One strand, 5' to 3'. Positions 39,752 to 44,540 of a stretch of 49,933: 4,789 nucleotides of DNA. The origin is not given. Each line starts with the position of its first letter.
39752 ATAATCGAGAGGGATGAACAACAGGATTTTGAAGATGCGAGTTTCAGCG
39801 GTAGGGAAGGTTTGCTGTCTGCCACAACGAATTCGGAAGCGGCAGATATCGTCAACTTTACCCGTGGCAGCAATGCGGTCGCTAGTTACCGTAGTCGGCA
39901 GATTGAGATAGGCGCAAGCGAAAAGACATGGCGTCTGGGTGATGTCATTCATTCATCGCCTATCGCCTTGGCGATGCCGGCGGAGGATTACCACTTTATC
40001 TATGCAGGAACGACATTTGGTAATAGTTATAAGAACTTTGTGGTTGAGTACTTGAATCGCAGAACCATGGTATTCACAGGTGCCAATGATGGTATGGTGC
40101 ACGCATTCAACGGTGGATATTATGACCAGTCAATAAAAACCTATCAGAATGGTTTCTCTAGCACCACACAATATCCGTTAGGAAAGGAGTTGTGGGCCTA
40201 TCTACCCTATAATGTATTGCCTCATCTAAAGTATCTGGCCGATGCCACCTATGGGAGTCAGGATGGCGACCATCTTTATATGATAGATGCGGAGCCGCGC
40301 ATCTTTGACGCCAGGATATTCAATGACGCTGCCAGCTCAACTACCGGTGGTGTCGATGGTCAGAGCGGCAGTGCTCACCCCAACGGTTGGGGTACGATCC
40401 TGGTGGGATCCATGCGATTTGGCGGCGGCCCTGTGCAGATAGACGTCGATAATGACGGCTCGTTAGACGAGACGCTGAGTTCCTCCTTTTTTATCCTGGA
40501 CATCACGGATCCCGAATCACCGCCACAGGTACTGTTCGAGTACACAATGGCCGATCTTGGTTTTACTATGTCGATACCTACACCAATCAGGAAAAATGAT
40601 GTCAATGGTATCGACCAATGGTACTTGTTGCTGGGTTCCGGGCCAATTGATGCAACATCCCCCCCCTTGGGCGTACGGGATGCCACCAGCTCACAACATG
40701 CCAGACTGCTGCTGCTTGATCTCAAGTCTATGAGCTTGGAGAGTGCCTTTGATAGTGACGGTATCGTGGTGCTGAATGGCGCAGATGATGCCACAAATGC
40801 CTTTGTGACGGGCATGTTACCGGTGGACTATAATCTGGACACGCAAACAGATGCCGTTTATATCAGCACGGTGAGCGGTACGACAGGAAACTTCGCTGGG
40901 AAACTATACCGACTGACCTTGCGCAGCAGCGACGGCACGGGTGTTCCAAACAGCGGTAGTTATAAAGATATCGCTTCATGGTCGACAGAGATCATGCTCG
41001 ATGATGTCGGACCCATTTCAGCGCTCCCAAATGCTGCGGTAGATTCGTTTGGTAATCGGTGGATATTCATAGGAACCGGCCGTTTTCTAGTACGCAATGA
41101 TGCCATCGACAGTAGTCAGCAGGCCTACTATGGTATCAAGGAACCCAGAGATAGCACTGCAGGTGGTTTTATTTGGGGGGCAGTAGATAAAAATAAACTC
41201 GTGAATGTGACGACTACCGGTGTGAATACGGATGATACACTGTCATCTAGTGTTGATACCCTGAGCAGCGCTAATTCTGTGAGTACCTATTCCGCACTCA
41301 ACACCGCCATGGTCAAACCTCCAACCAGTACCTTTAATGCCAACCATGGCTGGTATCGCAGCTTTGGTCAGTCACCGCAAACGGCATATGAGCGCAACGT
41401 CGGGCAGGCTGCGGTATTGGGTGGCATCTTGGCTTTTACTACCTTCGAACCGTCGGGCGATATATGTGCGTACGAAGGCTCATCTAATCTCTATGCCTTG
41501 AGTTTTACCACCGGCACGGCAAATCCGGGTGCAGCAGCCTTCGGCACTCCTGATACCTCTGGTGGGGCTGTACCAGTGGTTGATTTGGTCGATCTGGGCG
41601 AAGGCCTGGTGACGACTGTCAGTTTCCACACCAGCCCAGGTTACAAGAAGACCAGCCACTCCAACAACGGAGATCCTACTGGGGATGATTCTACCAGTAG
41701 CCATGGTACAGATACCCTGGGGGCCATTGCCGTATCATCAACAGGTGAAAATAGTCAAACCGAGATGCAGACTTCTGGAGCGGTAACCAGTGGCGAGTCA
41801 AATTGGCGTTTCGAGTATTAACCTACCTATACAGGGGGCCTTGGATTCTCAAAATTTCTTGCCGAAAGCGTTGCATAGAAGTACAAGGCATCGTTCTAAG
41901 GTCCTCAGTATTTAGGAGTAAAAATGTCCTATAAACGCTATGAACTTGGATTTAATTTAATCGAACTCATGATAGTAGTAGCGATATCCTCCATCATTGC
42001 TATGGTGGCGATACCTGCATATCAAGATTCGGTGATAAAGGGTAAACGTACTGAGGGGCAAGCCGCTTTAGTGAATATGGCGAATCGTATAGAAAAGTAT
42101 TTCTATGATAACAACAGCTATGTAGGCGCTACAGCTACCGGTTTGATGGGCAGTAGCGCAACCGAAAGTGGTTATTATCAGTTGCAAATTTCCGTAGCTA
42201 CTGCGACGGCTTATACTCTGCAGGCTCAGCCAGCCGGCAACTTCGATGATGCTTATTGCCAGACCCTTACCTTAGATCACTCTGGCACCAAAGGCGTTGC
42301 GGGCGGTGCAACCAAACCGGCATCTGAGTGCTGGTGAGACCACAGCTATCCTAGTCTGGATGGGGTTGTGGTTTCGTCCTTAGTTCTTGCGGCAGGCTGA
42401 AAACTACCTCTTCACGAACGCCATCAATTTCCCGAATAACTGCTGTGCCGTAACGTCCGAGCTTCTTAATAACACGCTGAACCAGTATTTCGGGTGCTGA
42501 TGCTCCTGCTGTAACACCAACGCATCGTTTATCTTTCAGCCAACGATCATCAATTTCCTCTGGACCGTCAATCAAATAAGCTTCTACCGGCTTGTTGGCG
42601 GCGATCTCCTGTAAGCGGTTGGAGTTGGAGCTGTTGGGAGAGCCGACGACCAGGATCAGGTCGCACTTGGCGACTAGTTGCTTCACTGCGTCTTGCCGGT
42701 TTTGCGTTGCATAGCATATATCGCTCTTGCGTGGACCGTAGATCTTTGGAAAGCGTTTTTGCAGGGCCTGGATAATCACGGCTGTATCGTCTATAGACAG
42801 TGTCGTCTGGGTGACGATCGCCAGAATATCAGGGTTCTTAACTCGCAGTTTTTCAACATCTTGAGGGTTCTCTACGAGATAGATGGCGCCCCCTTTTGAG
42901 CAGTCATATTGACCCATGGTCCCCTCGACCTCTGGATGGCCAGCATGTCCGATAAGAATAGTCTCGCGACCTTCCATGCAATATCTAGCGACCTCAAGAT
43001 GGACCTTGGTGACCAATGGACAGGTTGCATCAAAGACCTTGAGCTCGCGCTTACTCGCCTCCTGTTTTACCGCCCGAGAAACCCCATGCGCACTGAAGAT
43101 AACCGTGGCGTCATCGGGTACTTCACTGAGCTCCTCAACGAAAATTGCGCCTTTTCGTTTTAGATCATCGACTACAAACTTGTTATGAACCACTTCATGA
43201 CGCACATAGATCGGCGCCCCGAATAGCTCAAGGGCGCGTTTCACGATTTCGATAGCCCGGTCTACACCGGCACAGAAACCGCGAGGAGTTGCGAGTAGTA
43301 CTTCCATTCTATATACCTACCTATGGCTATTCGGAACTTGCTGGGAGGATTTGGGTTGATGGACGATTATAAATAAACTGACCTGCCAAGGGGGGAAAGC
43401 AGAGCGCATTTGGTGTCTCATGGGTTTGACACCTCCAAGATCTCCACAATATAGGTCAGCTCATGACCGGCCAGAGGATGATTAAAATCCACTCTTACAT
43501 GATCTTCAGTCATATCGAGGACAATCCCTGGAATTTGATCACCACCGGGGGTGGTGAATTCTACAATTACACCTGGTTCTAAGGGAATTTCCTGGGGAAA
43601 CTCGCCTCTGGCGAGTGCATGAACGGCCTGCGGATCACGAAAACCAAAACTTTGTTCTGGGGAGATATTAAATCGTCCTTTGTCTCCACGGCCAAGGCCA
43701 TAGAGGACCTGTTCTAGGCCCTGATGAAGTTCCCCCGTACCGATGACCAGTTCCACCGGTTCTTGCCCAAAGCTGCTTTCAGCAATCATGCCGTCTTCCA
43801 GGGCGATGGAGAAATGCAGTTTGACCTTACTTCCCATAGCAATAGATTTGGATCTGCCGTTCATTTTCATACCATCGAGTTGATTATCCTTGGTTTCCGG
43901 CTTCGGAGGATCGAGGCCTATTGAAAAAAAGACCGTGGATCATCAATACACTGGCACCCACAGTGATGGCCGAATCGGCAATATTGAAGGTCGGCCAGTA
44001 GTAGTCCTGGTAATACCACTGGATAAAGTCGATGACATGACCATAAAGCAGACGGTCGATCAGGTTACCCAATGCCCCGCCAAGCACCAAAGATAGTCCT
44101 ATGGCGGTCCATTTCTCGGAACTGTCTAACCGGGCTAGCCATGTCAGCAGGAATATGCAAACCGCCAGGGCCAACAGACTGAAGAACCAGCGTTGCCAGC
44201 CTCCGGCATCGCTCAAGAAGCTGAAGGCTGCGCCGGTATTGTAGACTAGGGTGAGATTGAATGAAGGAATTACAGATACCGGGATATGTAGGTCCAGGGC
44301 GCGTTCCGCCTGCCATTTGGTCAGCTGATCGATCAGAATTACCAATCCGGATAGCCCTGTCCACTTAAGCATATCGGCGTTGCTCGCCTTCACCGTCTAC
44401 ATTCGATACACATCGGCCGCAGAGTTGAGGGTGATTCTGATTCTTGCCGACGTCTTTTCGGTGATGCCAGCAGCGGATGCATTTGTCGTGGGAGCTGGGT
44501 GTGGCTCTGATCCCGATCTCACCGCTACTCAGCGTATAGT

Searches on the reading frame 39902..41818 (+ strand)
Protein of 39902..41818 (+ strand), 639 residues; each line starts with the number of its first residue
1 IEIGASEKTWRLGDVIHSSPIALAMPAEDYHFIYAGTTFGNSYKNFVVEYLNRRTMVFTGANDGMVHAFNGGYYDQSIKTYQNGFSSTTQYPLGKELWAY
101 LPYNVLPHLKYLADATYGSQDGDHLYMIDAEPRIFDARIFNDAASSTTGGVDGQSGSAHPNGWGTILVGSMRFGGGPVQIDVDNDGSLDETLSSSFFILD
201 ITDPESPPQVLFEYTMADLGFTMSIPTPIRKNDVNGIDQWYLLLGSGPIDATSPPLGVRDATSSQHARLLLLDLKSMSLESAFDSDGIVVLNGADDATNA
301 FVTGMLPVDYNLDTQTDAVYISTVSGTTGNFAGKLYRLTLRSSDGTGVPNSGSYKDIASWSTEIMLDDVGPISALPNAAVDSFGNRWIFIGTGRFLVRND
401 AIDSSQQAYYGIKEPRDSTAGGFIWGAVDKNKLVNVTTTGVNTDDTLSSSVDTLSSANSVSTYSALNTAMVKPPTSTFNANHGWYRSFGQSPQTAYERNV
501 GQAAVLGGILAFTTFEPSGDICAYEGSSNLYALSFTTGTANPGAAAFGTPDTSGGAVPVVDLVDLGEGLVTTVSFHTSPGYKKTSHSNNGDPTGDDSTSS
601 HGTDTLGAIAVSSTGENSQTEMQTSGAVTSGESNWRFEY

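Call 9: search_protein_families(library=pfam, proteins=[window:39902-41818:+], max_evalue=10)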
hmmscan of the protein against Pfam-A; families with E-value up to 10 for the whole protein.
window:39902-41818:+ (639 aa): 2 families
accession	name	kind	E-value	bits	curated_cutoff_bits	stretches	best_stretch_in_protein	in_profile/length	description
PF05567.17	T4P_PilY1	-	5.4e-09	35.9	28.1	1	12-415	1-375/411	PilY1 beta-propeller domain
PF16845.11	SQAPI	-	0.15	12.9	31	1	309-349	19-59/83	Aspartic acid proteinase inhibitor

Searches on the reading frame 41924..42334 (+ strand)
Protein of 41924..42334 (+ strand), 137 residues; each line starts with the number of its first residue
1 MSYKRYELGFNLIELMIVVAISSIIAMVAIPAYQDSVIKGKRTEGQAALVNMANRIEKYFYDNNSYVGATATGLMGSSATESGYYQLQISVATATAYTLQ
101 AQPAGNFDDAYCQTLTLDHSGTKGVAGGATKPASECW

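Call 7: search_protein_families(library=pfam, proteins=[window:41924-42334:+], max_evalue=0.001)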
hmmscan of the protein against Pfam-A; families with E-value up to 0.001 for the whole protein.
window:41924-42334:+ (137 aa): 2 families
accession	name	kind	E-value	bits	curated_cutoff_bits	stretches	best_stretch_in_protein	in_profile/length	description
PF16732.10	ComP_DUS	-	1.9e-22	80.3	27.3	1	31-116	1-87/87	Type IV minor pilin ComP, DNA uptake sequence receptor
PF07963.17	N_methyl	-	6.4e-05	22.8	21.2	1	7-29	4-26/27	Prokaryotic N-terminal methylation motif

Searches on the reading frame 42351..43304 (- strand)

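Call 7: search_protein_families(library=pfam, proteins=[window:42351-43304:-], max_evalue=0.001)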
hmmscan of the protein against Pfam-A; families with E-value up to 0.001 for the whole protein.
window:42351-43304:- (317 aa): 1 family
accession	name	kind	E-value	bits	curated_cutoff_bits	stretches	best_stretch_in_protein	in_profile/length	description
PF02401.23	LYTB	-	1.9e-98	329.5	24.5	1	2-282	1-266/267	LytB protein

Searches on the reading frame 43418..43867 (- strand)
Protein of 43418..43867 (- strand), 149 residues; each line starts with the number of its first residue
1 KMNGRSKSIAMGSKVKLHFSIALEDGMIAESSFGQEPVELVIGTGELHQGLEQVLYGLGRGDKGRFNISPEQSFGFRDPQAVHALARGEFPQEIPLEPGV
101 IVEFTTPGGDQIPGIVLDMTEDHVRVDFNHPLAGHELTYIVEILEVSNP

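Call 7: search_protein_families(library=pfam, proteins=[window:43418-43867:-], max_evalue=0.001)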
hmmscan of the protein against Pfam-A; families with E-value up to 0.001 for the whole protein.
window:43418-43867:- (149 aa): 1 family
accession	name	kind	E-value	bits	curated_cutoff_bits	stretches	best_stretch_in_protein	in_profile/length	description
PF00254.34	FKBP_C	-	2.4e-10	41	21.1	1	9-79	5-76/94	FKBP-type peptidyl-prolyl cis-trans isomerase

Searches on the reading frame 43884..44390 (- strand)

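Call 7: search_protein_families(library=pfam, proteins=[window:43884-44390:-], max_evalue=0.001)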
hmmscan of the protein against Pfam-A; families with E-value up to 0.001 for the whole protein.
window:43884-44390:- (168 aa): 1 family
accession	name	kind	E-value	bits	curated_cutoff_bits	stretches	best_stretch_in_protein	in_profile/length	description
PF01252.23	Peptidase_A8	-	4.5e-45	153.8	25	1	15-155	3-142/142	Signal peptidase (SPase) II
